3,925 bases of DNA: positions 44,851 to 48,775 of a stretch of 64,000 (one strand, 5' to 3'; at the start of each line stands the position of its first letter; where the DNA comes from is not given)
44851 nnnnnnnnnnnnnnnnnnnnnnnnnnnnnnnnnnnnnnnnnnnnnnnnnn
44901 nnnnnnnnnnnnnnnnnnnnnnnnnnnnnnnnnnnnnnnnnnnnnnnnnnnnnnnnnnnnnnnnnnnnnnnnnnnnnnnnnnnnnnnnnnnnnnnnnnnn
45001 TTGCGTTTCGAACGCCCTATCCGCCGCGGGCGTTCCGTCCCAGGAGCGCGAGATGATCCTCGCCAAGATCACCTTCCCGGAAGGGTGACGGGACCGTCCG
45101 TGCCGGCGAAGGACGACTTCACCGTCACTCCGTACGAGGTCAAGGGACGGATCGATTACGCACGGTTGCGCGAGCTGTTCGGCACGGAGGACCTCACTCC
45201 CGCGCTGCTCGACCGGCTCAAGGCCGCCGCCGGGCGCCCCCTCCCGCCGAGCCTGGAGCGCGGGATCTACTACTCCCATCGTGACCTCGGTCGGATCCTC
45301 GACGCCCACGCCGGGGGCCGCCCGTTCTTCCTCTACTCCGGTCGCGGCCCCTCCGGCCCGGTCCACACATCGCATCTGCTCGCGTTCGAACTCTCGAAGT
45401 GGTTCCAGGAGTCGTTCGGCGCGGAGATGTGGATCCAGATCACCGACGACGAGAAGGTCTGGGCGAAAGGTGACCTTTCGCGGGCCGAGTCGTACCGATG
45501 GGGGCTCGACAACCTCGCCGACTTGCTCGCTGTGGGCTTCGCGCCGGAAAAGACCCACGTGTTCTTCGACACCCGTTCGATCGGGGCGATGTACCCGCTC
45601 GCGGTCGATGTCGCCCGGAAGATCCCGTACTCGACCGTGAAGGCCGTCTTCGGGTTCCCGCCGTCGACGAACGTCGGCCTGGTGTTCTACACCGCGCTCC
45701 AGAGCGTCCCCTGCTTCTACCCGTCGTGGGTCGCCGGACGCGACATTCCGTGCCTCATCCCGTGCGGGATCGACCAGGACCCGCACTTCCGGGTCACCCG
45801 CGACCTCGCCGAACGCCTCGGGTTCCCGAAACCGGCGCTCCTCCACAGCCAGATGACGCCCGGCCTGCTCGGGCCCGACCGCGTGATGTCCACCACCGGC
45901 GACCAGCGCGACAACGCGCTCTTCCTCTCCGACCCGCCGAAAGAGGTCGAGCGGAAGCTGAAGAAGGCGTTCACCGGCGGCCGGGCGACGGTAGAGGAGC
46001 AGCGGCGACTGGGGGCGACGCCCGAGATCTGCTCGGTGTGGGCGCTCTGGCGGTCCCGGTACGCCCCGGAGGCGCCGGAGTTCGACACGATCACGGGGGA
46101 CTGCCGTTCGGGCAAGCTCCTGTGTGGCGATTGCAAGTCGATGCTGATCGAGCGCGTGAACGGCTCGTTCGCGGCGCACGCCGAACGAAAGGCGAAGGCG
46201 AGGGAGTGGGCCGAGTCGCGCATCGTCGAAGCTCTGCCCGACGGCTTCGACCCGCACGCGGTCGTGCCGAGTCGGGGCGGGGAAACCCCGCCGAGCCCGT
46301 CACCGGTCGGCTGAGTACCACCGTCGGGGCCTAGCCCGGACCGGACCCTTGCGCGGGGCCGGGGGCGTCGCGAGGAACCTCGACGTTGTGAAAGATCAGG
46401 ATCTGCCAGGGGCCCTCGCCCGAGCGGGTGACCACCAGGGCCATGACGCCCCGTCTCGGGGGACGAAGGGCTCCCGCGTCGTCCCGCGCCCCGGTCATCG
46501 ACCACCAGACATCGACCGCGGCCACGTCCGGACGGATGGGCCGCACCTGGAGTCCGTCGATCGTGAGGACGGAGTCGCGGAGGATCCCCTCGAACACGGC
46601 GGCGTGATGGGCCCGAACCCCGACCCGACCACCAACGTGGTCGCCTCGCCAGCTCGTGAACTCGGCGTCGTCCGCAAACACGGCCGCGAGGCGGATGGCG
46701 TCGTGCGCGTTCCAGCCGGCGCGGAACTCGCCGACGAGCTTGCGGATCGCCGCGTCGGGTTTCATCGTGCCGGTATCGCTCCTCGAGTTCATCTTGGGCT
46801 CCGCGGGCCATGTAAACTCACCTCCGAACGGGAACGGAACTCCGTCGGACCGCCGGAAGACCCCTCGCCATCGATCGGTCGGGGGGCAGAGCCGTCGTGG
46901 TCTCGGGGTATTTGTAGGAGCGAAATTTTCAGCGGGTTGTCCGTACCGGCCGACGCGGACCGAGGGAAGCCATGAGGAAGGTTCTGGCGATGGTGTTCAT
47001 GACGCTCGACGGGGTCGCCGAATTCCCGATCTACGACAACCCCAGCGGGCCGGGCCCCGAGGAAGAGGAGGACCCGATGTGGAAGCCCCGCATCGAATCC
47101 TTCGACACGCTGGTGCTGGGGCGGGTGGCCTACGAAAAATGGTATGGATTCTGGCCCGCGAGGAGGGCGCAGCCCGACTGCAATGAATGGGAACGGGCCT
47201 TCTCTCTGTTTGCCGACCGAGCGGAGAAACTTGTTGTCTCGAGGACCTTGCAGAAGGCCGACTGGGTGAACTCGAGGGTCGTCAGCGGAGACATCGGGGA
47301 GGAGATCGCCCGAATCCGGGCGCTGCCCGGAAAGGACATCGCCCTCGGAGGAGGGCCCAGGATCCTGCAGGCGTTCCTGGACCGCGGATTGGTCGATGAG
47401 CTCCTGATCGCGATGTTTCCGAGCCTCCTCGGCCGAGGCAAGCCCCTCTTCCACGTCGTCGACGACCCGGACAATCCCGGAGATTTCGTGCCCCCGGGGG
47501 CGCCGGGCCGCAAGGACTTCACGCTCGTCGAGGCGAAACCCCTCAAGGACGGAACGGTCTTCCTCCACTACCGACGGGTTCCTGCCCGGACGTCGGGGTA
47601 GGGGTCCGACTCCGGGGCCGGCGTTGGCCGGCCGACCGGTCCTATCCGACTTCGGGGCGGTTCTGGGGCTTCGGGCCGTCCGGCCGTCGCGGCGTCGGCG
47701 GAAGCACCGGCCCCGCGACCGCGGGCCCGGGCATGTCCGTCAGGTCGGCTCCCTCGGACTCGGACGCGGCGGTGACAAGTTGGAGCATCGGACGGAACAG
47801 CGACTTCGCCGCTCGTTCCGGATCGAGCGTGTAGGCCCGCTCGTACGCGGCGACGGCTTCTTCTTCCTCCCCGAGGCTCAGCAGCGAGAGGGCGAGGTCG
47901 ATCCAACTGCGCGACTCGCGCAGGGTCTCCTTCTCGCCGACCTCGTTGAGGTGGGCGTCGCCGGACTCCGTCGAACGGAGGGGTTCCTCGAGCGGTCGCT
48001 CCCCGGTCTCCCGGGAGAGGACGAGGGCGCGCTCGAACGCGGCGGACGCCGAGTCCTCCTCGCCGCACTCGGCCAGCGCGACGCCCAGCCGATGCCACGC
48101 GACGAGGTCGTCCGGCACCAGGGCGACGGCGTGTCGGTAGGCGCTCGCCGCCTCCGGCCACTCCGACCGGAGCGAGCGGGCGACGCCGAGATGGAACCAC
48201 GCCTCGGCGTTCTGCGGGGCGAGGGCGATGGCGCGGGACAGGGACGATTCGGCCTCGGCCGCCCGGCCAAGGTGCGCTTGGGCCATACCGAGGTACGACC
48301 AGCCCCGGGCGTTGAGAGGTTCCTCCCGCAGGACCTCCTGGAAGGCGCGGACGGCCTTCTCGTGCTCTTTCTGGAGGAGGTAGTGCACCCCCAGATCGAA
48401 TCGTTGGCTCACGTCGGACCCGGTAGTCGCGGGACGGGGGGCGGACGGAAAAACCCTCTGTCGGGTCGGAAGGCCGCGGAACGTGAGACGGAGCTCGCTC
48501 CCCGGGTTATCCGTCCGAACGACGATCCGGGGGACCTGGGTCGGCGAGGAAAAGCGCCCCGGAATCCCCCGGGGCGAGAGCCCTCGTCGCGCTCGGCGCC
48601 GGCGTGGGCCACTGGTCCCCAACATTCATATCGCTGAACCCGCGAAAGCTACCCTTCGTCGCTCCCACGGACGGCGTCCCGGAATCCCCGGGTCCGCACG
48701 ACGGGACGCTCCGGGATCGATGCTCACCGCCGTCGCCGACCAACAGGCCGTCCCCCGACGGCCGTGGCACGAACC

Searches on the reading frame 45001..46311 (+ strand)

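Call 45: search_protein_families(library=pfam, proteins=[window:45001-46311:+], max_evalue=0.001)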
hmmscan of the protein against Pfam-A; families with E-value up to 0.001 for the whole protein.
window:45001-46311:+ (437 aa): 1 family
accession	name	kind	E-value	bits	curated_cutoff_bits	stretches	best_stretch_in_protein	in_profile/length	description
PF00579.31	tRNA-synt_1b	-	1.7e-21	77.2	21.1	1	107-390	4-291/292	tRNA synthetases class I (W and Y)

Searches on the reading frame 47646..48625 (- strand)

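Call 80: search_protein_families(library=pfam, proteins=[window:47646-48625:-], max_evalue=0.001)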
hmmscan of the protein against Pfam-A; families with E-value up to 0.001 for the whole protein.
window:47646-48625:- (326 aa): 14 families
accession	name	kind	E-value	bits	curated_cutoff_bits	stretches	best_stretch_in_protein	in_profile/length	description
PF07719.23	TPR_2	-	4.1e-29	98.7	27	2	106-139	1-34/34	Tetratricopeptide repeat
PF00515.34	TPR_1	-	2.6e-27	93.9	27.8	1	239-270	2-33/34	Tetratricopeptide repeat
PF13181.12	TPR_8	-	5e-18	64.1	25.7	1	239-270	2-33/34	Tetratricopeptide repeat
PF13414.12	TPR_11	-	4.3e-17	62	26.8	1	120-149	8-37/42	TPR repeat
PF13431.12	TPR_17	-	5.9e-17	60.9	24.4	0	94-126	1-33/34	Tetratricopeptide repeat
PF13428.12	TPR_14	-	1.9e-16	59.4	23.5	2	107-147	2-42/44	Tetratricopeptide repeat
PF23914.1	TPR_CcmH_CycH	-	2.6e-16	60.3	42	1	94-143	38-87/158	Cytochrome c-type biogenesis protein H TPR domain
PF13432.12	TPR_16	-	2.8e-16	60.1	32.7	2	78-140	3-65/65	Tetratricopeptide repeat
PF13424.12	TPR_12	-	1.6e-14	54.3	30.1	1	107-169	4-74/77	Tetratricopeptide repeat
PF14559.12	TPR_19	-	1.7e-12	47.9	25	1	83-143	2-62/68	Tetratricopeptide repeat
PF13174.12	TPR_6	-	1.4e-11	44.7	26.3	0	78-103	6-31/33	Tetratricopeptide repeat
PF13176.12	TPR_7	-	5e-11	42.2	27.9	0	142-173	1-32/36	Tetratricopeptide repeat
PF13371.12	TPR_9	-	4.2e-08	33.5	35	1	82-142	5-65/73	Tetratricopeptide repeat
PF03704.23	BTAD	-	0.00013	22.8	22.1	0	86-131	76-121/146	Bacterial transcriptional activator domain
